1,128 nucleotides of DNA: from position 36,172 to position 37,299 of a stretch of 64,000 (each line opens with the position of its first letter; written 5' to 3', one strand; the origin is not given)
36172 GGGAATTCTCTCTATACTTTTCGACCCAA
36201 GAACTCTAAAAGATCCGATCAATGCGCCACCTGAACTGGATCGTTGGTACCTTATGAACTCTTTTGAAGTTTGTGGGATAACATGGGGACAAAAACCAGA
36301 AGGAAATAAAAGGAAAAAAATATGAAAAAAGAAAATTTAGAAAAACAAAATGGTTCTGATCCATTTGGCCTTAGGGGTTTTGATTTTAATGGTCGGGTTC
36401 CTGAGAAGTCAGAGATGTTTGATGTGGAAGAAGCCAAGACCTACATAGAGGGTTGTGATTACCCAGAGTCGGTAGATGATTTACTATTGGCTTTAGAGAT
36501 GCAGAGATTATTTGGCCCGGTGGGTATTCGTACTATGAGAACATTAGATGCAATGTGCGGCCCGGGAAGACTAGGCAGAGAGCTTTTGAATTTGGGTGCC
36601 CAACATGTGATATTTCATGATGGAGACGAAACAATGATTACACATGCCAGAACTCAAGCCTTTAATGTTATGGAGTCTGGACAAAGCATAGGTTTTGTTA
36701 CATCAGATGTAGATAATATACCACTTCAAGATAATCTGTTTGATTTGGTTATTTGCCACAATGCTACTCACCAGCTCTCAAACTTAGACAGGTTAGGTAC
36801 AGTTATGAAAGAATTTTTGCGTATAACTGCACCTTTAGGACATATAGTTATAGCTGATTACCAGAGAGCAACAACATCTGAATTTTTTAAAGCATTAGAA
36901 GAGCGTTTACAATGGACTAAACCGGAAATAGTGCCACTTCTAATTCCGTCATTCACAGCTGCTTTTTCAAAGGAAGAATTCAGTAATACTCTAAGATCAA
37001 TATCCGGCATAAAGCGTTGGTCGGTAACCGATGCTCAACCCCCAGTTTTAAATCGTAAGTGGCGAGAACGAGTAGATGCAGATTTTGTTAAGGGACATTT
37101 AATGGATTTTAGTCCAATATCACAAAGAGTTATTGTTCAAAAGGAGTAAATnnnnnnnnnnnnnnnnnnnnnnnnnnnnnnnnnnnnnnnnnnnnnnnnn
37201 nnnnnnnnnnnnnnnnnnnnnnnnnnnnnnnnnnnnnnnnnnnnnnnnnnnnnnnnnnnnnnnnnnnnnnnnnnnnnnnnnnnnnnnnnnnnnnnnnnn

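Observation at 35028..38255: T-box riboswitch-controlled operon encoding a novel protein, a class I SAM methyltransferase and a core-MetE-like Zn-thiol methyltransferase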

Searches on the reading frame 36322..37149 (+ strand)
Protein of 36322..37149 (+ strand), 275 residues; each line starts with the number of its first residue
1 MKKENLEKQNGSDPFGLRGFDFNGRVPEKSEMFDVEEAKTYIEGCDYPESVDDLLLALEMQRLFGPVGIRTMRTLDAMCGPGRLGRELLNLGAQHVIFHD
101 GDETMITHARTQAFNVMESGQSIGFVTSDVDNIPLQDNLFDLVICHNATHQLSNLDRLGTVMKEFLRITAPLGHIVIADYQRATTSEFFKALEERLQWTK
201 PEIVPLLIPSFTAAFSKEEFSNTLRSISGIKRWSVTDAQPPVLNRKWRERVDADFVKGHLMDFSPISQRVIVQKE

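Call 7: search_protein_families(library=pfam, proteins=[window:36322-37149:+], max_evalue=0.01)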
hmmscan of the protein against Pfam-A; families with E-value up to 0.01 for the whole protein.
window:36322-37149:+ (275 aa): 6 families
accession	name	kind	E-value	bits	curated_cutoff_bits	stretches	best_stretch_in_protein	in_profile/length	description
PF13649.12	Methyltransf_25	-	4e-14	53.5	27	1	75-173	2-97/97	Methyltransferase domain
PF08241.18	Methyltransf_11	-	2e-13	51.2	21.2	1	75-177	1-95/95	Methyltransferase domain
PF13847.12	Methyltransf_31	-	4.8e-11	43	27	1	72-197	5-127/145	Methyltransferase domain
PF08242.18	Methyltransf_12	-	4.7e-06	27.7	30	1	75-173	1-96/98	Methyltransferase domain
PF01209.24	Ubie_methyltran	-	8.3e-06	25.8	20.1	1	71-194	48-168/233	ubiE/COQ5 methyltransferase family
PF13489.12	Methyltransf_23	-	0.00087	19.5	27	1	58-198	11-132/164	Methyltransferase domain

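Call 8: search_protein_families(library=ncbifam, proteins=[window:36322-37149:+], max_evalue=0.01)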
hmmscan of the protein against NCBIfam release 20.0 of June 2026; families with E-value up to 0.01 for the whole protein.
window:36322-37149:+ (275 aa): 28 families (the best 25 are shown)
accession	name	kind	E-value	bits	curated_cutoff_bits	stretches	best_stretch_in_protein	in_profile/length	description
TIGR01934.1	MenG_MenH_UbiE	subfamily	2.4e-11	43.4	158.35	1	71-193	40-156/223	ubiquinone/menaquinone biosynthesis methyltransferase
NF001244.0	PRK00216.1-5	equivalog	5.5e-09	35.6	216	1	73-193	51-168/236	bifunctional demethylmenaquinone methyltransferase/2-methoxy-6-polyprenyl-1,4-benzoquinol methylase UbiE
NF007610.0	PRK10258.1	equivalog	1.6e-08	34.2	342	1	71-190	43-151/251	malonyl-ACP O-methyltransferase BioC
NF043040.1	corrin_prot_MT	hypoth_equivalog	4.1e-08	32.9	180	1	70-184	41-154/216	corrinoid protein-associated methyltransferase CpaM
NF001241.0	PRK00216.1-2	equivalog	6e-08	32.6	327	1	73-203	54-173/231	demethylmenaquinone methyltransferase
TIGR02072.1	BioC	equivalog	8.2e-08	32.3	184.95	1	69-193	33-148/244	malonyl-ACP O-methyltransferase BioC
NF040539.1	AST_met_ArsM_2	exception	5.5e-07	29.7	240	1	72-180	58-166/262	putative arsinothricin biosynthesis methyltransferase ArsM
NF001240.0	PRK00216.1-1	equivalog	8.7e-07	28.2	378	1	71-191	64-182/251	bifunctional demethylmenaquinone methyltransferase/2-methoxy-6-polyprenyl-1,4-benzoquinol methylase UbiE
NF045667.1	MTase_DVU1556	equivalog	1.3e-06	28.1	155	1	72-187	24-129/213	DVU_1556 family methyltransferase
NF045823.1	PthPhpthDimycoMt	equivalog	1.6e-06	27.5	300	1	122-185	114-174/256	phthiotriol/phenolphthiotriol dimycocerosates methyltransferase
NF004452.0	PRK05785.1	equivalog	2e-06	27.4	207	1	70-171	51-139/228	hypothetical protein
NF008823.0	PRK11873.1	subfamily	3.3e-06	26.8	263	1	96-180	105-184/272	arsenite methyltransferase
TIGR01983.1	UbiG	equivalog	5.7e-06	25.8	102.95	1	69-189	48-163/228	bifunctional 2-polyprenyl-6-hydroxyphenol methylase/3-demethylubiquinol 3-O-methyltransferase UbiG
TIGR02021.1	BchM-ChlM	equivalog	1.3e-05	24.7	158.9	1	69-147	53-126/218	magnesium protoporphyrin IX methyltransferase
NF045825.1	FAmtase_mtf2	equivalog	3.2e-05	23.3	400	1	122-183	106-164/248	fatty-acid O-methyltransferase Mtf2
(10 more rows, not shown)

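Call 42: search_solved_structures(query=window:36322-37149:+, max_evalue=0.001)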
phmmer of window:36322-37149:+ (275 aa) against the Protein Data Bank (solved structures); distinct sequences matched with E-value up to 0.001: 5.
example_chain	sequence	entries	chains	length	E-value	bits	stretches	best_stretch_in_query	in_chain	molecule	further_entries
8rdl_A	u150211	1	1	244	7.5e-07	32.4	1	58-176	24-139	ToxA protein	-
6uak_A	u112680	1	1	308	5e-05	26.4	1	40-186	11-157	SAM dependent methyltransferase LahSB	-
5je3_A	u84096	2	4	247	0.00017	24.7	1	56-170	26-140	Methyl transferase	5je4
5jdz_A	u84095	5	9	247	0.00017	24.7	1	56-170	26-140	Methyl transferase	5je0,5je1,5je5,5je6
5jdy_A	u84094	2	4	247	0.00017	24.7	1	56-170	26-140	Methyl transferase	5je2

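Call 61: find_homologous_proteins(query=window:36322-37149:+)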
Query window:36322-37149:+ (275 aa): 132 proteins with E <= 0.001 among 603 candidates; the best 120 are listed.
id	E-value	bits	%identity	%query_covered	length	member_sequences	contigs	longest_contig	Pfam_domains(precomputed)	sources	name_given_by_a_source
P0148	2.6e-182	622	100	100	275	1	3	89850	PF13847.13,PF13649.13,PF01209.25,PF08241.19,PF08242.19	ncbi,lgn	-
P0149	8.2e-157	539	85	100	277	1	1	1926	PF13847.13,PF13649.13,PF01209.25,PF08241.19,PF08242.19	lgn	-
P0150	5.0e-150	517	84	100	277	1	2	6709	PF13847.13,PF13489.13,PF13649.13,PF01209.25,PF08241.19,PF08242.19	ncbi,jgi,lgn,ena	-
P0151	1.0e-143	496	79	100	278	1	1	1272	PF13847.13,PF13649.13,PF08241.19,PF08242.19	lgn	-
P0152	5.2e-141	487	79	100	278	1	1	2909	PF13847.13,PF13649.13,PF08241.19,PF08242.19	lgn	-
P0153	1.9e-136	472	79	97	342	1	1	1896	PF13847.13,PF13649.13,PF01209.25,PF08241.19,PF08242.19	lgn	-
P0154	2.1e-136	472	77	100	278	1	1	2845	PF13847.13,PF13489.13,PF13649.13,PF01209.25,PF08241.19,PF08242.19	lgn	-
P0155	2.4e-134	465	76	100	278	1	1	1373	PF13847.13,PF13489.13,PF13649.13,PF01209.25,PF08241.19,PF08242.19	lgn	-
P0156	1.4e-133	463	74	100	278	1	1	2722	PF13847.13,PF13649.13,PF08241.19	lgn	-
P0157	2.8e-132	458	75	97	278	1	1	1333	PF13847.13,PF13489.13,PF13649.13,PF01209.25,PF08241.19,PF08242.19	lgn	-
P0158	5.7e-132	457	76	100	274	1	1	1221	PF13847.13,PF13489.13,PF13649.13,PF01209.25,PF08241.19,PF08242.19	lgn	-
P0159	2.2e-131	455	76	100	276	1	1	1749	PF13847.13,PF13649.13,PF08241.19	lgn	-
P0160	1.3e-130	453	74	100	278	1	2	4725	PF13847.13,PF13649.13,PF08241.19,PF08242.19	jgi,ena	-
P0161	8.5e-128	444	73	100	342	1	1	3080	PF13847.13,PF13489.13,PF13649.13,PF08241.19,PF08242.19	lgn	-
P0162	1.3e-127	443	74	100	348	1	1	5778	PF13847.13,PF13649.13,PF01209.25,PF08241.19,PF08242.19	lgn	-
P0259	1.8e-91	325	56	99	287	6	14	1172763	PF13847.13,PF13649.13,PF01209.25,PF08241.19,PF08242.19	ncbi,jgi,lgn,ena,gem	jgi:ubiquinone/menaquinone biosynthesis C-methylase UbiE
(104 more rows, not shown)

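Call 64: find_encoding_contigs(protein=P0259, flank=6000, max_places=6)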
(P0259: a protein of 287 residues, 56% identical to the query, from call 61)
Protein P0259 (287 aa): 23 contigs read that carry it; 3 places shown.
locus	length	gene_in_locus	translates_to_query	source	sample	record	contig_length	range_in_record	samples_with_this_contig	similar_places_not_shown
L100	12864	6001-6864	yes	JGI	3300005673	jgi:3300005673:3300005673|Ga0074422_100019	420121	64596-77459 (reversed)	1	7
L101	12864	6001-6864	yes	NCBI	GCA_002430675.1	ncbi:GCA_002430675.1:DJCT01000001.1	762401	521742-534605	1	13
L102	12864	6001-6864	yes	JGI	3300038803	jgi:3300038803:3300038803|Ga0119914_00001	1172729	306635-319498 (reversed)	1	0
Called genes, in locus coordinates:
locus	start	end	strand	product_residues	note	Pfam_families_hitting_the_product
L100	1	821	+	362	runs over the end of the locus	PF02912:Phe_tRNA-synt_N, PF01409:tRNA-synt_2d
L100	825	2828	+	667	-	PF03483:B3_4, PF03484:B5, PF17759:tRNA_synthFbeta, PF03147:FDX-ACB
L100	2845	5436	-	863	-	PF00912:Transgly, PF00905:Transpeptidase, PF17957:Big_7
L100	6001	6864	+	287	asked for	PF01209:Ubie_methyltran, PF13847:Methyltransf_31, PF08241:Methyltransf_11, PF08242:Methyltransf_12 (weak), PF13649:Methyltransf_25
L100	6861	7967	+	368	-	PF01717:Meth_synt_2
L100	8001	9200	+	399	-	PF00579:tRNA-synt_1b, PF01479:S4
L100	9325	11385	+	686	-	PF17191:RecG_wedge, PF01336:tRNA_anti-codon, PF00270:DEAD, PF04851:ResIII, PF00271:Helicase_C, PF22590:Cas3-like_C_2 (weak), PF19833:RecG_dom3_C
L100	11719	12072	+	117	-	PF01029:NusB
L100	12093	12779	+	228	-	PF22935:RM44_endonuclase, PF14622:Ribonucleas_3_3, PF00636:Ribonuclease_3, PF00035:dsrm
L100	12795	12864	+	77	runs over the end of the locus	PF00886:Ribosomal_S16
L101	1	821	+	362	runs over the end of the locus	PF02912:Phe_tRNA-synt_N, PF01409:tRNA-synt_2d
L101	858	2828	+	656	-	PF03483:B3_4, PF03484:B5, PF17759:tRNA_synthFbeta, PF03147:FDX-ACB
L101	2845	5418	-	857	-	PF00912:Transgly, PF00905:Transpeptidase, PF17957:Big_7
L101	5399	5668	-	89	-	-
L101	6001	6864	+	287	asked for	PF01209:Ubie_methyltran, PF13847:Methyltransf_31, PF08241:Methyltransf_11, PF08242:Methyltransf_12 (weak), PF13649:Methyltransf_25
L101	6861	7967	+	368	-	PF01717:Meth_synt_2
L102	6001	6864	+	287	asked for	PF01209:Ubie_methyltran, PF13847:Methyltransf_31, PF08241:Methyltransf_11, PF08242:Methyltransf_12 (weak), PF13649:Methyltransf_25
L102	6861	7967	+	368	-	PF01717:Meth_synt_2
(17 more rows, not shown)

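Call 72: predict_structure(alignment_id=A5)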
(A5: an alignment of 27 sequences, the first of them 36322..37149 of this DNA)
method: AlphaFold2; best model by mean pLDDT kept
length: 275 residues; sequences in the alignment: 27
mean_pLDDT: 92.4   pTM: 0.90
mean pLDDT of the five models: 92.4, 92.0, 91.6, 89.7, 89.1
residues with pLDDT >= 90: 226; 70-90: 38; 50-70: 2; < 50: 9
segments of 3 or more residues with pLDDT < 50: 1-9
pLDDT, mean of each block of 10 residues (from residue 1): 39 84 90 89 87 94 96 98 97 98 96 97 98 98 96 96 99 98 92 94 92 96 98 96 92 89 94 99
secondary structure, 60 per line:
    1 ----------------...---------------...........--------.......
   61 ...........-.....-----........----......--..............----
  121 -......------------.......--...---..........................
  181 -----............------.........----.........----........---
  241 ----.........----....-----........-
elements in order: H35-45 H54-71 E73-77 H83-90 E95-100 H103-116 E122-127 E140-146 H155-168 E169-180 H186-197 H204-212 H217-225 E230-237 H245-253 H258-261 E267-274

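Call 77: fold_search(model_id=the predicted structure, library=pdb)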
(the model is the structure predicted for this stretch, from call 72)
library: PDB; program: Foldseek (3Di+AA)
matches with E <= 10: 1942; with E <= 0.001: 1498
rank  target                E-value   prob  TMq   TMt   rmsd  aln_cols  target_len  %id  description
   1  5mgz_A                7.0e-13  1.00  0.62  0.73   4.2       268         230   19  Streptomyces Spheroides NovO (8-demethylnovbiocic acid methyltransferase) with SAH (released 2017-01-18)
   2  5m58_A                1.3e-11  1.00  0.65  0.77   3.9       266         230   15  Crystal structure of CouO, a C-methyltransferase from Streptomyces rishiriensis (released 2017-02-15)
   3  6uvq_A                1.5e-11  1.00  0.52  0.55   9.4       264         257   17  Crystal structure of Apo AtmM (released 2020-11-25)
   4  5m58_B                2.1e-11  1.00  0.66  0.78   3.8       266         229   15  Crystal structure of CouO, a C-methyltransferase from Streptomyces rishiriensis (released 2017-02-15)
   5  6uv6_C                2.5e-11  1.00  0.54  0.56   7.8       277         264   17  AtmM with bound rebeccamycin analogue (released 2020-11-25)
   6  4fr0                  3.4e-11  1.00  0.46  0.39  12.2       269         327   17  ArsM arsenic(III) S-adenosylmethionine methyltransferase with SAM (released 2012-07-11)
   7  8zc8_A                4.3e-11  1.00  0.50  0.50  10.7       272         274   18  The structure of MitM and mitomycin A with SAH in mitomycin (released 2024-11-27)
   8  6uv6_A                4.5e-11  1.00  0.49  0.51  13.4       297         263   15  AtmM with bound rebeccamycin analogue (released 2020-11-25)
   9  8zc7_B                5.1e-11  1.00  0.51  0.52   7.3       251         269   20  Crystallographic analysis of MitM, which catalyzes the post-mitosane modification in mitomycin biosynthesis (released 2024-11-27)
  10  5fcd_B                6.5e-11  1.00  0.48  0.56   8.2       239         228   13  Crystal structure of MccD protein (released 2015-12-30)
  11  8zc8_B                9.2e-11  1.00  0.53  0.52  10.3       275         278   18  The structure of MitM and mitomycin A with SAH in mitomycin (released 2024-11-27)
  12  5wp5_B                1.1e-10  1.00  0.47  0.30   9.3       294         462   15  Arabidopsis thaliana phosphoethanolamine N-methyltransferase 2 (AtPMT2) in complex with SAH (released 2017-11-15)
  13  5fcd_A                1.2e-10  1.00  0.46  0.54   7.5       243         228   12  Crystal structure of MccD protein (released 2015-12-30)
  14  6cx6_A                1.2e-10  1.00  0.45  0.38  11.7       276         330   17  The structure of an As(III) S-adenosylmethionine methyltransferase with As(III) and S-adenosyl-L-homocysteine (SAH) (released 2018-06-27)
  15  4mwz_A                1.2e-10  1.00  0.57  0.61   6.9       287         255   13  Crystal structure of N-methyl transferase from Plasmodium vivax complexed with S-adenosyl methionine, phosphate and am (released 2014-10-01)
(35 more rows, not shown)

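Call 103: find_encoding_contigs(protein=P0148, flank=3000, max_places=3)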
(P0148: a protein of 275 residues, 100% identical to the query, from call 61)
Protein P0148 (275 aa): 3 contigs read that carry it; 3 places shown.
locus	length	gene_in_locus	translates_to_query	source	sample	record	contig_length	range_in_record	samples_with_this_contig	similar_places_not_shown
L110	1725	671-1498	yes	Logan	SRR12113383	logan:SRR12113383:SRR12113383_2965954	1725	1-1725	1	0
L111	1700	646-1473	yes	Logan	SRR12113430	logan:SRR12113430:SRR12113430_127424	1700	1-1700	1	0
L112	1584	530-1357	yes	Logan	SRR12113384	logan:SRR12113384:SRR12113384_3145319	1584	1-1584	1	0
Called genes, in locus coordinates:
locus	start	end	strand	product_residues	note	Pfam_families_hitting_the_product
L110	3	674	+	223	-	?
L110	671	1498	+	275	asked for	PF01209:Ubie_methyltran (weak), PF08241:Methyltransf_11, PF08242:Methyltransf_12 (weak), PF13649:Methyltransf_25, PF13847:Methyltransf_31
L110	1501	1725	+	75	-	?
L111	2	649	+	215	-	?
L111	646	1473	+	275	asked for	PF01209:Ubie_methyltran (weak), PF08241:Methyltransf_11, PF08242:Methyltransf_12 (weak), PF13649:Methyltransf_25, PF13847:Methyltransf_31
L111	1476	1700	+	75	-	?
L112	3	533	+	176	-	?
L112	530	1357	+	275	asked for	PF01209:Ubie_methyltran (weak), PF08241:Methyltransf_11, PF08242:Methyltransf_12 (weak), PF13649:Methyltransf_25, PF13847:Methyltransf_31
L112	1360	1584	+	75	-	?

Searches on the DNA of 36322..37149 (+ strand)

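Call 76: search_rna_families(sources=[L100, L020, L021, L022, L011, L006, L015, L016, L012], threshold=evalue, max_evalue=0.00001)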
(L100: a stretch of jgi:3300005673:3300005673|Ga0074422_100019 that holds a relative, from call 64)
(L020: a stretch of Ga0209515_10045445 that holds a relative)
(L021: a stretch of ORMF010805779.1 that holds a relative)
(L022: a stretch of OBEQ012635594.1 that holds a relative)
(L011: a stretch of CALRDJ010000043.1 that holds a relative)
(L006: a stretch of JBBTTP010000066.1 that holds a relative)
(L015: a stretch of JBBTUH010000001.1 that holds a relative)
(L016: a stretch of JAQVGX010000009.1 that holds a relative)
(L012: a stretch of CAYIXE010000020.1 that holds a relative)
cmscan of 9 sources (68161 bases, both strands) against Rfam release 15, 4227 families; matches with E-value up to 0.00001: 10.
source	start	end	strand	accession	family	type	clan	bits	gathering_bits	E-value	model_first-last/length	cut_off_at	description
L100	5496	5785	+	RF00230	T-box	Cis-reg; leader;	-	93.8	93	3.3e-19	1-219/219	no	T-box leader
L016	1396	1643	+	RF00230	T-box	Cis-reg; leader;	-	90.3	93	2.5e-18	1-219/219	no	T-box leader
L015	3831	4125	+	RF00230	T-box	Cis-reg; leader;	-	87.1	93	1.7e-17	1-219/219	no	T-box leader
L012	3734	4035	+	RF00230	T-box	Cis-reg; leader;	-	77.6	93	4.8e-15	1-219/219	no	T-box leader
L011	238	571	+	RF00230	T-box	Cis-reg; leader;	-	77.1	93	6.4e-15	1-219/219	no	T-box leader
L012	4084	4168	+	RF00005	tRNA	Gene; tRNA;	CL00001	65.8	29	4.8e-12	1-71/71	no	tRNA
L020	176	372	+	RF00230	T-box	Cis-reg; leader;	-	61.1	93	8.3e-11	1-219/219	no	T-box leader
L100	5852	5936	+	RF00005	tRNA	Gene; tRNA;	CL00001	55.4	29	3.6e-09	1-71/71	no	tRNA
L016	1704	1790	+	RF00005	tRNA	Gene; tRNA;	CL00001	55.3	29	3.7e-09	1-71/71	no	tRNA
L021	454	555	+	RF00162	SAM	Cis-reg; riboswitch;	CL00012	49.5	44.4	2.5e-08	1-108/108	no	SAM riboswitch aptamer (S box leader)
